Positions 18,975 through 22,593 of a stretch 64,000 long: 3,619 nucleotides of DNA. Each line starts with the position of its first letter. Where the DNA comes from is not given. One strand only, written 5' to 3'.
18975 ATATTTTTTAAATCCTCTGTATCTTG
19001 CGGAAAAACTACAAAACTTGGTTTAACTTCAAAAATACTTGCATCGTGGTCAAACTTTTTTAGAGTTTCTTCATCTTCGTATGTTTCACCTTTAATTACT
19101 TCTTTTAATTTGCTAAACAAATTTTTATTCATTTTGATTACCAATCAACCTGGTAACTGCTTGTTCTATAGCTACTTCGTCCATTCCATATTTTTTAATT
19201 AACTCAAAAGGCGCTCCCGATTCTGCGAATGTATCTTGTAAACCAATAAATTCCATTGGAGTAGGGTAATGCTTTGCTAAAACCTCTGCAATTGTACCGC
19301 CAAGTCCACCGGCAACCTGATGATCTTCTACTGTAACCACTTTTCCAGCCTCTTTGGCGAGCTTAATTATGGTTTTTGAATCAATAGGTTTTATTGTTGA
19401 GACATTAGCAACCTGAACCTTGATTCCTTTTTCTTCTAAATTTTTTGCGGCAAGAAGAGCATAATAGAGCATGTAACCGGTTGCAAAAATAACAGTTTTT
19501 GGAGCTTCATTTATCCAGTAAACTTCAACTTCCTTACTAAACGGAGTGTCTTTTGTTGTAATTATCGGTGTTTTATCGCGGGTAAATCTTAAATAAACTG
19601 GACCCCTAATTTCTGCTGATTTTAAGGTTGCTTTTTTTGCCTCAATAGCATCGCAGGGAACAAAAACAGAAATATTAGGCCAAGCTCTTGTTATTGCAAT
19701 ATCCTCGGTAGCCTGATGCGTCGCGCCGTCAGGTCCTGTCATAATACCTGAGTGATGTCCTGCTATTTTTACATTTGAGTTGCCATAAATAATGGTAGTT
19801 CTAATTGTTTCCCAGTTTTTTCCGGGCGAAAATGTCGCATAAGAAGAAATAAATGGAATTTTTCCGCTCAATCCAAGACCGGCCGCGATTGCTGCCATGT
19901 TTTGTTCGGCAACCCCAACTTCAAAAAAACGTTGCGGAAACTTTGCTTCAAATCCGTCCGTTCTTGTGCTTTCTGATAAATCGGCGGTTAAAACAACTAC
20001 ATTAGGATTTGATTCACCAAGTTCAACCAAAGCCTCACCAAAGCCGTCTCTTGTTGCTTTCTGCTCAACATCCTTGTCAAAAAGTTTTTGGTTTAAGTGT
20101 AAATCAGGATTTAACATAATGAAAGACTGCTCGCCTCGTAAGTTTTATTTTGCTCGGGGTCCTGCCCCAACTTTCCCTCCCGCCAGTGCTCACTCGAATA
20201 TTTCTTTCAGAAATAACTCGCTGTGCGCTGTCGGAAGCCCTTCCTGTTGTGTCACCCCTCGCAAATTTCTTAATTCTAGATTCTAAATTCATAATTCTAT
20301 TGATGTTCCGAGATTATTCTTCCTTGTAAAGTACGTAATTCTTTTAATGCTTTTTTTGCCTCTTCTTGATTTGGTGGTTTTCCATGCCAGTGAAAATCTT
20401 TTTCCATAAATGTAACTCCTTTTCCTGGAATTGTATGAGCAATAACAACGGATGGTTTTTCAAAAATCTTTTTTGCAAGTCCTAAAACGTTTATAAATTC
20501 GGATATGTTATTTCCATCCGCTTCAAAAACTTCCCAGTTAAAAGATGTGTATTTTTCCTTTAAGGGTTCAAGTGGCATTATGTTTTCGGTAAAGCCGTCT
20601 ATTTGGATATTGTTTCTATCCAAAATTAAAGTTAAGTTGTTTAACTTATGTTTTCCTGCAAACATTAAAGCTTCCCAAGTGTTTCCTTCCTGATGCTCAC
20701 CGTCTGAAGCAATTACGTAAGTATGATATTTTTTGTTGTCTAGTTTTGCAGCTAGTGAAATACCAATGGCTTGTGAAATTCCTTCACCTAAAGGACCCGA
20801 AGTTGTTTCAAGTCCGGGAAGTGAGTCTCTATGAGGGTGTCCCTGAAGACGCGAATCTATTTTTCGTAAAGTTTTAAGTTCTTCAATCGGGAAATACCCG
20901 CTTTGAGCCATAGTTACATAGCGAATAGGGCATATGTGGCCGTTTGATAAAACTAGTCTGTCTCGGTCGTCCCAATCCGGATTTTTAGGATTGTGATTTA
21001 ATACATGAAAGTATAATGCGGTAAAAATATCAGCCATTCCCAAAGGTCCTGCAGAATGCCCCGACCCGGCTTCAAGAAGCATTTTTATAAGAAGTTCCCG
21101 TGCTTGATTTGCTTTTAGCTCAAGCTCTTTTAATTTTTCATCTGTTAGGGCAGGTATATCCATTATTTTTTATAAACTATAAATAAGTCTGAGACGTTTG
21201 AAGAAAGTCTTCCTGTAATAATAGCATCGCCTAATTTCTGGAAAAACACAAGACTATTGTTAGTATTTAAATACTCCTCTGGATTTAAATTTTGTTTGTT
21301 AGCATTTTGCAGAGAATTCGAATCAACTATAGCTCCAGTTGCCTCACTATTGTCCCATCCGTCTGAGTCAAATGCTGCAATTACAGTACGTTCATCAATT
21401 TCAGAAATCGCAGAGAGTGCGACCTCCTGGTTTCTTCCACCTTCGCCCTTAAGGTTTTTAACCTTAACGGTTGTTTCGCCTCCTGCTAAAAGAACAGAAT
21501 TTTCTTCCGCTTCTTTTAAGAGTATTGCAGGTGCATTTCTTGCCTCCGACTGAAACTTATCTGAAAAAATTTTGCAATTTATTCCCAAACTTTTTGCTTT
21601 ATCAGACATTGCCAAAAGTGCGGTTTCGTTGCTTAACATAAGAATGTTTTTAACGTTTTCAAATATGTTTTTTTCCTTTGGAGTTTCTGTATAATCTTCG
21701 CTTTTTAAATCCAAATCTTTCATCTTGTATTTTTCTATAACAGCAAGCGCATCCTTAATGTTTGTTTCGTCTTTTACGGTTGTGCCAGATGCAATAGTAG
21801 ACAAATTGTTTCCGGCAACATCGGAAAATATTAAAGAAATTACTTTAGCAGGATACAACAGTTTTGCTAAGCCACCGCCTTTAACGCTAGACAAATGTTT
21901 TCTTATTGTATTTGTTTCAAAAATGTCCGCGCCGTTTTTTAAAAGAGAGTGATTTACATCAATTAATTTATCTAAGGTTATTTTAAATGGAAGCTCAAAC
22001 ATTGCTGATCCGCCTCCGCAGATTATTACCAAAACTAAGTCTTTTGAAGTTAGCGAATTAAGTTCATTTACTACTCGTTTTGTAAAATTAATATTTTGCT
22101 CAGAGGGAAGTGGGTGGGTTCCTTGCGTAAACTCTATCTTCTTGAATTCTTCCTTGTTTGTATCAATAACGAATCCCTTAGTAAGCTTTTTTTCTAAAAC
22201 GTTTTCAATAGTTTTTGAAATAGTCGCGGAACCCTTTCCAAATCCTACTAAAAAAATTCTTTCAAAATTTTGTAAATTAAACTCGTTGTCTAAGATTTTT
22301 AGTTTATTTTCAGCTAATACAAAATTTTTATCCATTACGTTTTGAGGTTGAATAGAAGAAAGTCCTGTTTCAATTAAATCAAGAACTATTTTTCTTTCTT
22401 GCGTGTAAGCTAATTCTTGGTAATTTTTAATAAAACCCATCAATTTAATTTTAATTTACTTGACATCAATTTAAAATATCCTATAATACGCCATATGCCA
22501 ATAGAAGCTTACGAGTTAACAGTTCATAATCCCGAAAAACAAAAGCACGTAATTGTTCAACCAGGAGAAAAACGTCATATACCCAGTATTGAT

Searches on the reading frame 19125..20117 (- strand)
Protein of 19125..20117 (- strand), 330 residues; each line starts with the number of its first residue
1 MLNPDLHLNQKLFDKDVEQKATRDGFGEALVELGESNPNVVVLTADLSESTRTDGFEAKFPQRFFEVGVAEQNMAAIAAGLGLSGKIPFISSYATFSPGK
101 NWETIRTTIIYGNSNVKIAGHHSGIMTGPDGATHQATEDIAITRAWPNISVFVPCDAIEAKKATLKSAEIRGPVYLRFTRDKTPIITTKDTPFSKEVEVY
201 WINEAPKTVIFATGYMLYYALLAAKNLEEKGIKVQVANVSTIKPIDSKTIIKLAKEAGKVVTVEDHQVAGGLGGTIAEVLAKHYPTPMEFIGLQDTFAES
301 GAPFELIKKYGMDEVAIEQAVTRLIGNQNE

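Call 68: search_protein_families(library=pfam, proteins=[window:19125-20117:-], max_evalue=0.001)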
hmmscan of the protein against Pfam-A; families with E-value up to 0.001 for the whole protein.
window:19125-20117:- (330 aa): 4 families
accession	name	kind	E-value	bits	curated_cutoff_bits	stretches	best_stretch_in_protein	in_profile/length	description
PF02779.29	Transket_pyr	-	2.5e-39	135.2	27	1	19-183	2-172/174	Transketolase, pyrimidine binding domain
PF02780.25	Transketolase_C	-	4.7e-27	94.8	25.9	1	203-316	7-123/124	Transketolase, C-terminal domain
PF22613.1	Transketolase_C_1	-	0.00024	21.7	27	1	204-266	10-76/113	Transketolase-like TK C-terminal domain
PF17147.9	PFOR_II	-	0.00039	21.2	27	1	208-289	3-87/102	Pyruvate:ferredoxin oxidoreductase core domain II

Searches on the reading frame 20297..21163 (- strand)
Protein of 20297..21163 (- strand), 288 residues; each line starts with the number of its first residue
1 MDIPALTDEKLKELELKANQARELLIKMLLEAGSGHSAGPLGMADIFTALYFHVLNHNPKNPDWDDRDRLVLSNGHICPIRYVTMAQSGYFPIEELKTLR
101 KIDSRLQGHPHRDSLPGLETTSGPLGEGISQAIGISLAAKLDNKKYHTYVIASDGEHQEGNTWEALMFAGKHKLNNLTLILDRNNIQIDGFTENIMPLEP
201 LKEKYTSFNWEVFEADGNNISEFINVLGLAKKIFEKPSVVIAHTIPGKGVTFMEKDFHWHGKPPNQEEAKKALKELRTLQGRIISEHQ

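Call 68: search_protein_families(library=pfam, proteins=[window:20297-21163:-], max_evalue=0.001)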
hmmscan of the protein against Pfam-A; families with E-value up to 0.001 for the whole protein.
window:20297-21163:- (288 aa): 3 families
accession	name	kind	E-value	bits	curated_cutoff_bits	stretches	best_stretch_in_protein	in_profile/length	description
PF00456.26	Transketolase_N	-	3.3e-59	201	22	1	18-274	6-273/334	Transketolase, thiamine diphosphate binding domain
PF13292.11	DXP_synthase_N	-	6.9e-12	45.6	21.2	1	6-279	13-264/274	1-deoxy-D-xylulose-5-phosphate synthase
PF00676.26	E1_dh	-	0.00024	20.6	22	1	118-178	96-156/300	Dehydrogenase E1 component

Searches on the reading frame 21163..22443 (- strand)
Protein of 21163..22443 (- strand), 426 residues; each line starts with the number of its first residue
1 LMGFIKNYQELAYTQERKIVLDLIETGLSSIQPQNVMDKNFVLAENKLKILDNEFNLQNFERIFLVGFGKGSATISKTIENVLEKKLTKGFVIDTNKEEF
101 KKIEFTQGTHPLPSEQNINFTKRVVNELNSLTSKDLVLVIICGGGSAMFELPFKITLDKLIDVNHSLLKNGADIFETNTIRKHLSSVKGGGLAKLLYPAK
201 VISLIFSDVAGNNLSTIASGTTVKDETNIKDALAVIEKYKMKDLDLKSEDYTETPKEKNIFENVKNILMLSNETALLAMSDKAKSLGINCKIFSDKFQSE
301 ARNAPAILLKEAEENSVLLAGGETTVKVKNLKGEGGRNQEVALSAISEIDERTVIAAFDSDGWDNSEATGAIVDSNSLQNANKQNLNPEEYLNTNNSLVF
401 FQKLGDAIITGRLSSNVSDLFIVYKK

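Call 68: search_protein_families(library=pfam, proteins=[window:21163-22443:-], max_evalue=0.001)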
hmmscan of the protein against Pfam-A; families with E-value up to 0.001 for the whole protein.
window:21163-22443:- (426 aa): 2 families
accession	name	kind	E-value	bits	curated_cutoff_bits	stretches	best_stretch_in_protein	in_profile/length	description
PF13660.11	DUF4147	-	1.6e-66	224.5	23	1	21-244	3-225/234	Domain of unknown function (DUF4147)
PF05161.18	MOFRL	-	7.9e-28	97.2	28.3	1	317-419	2-106/106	MOFRL family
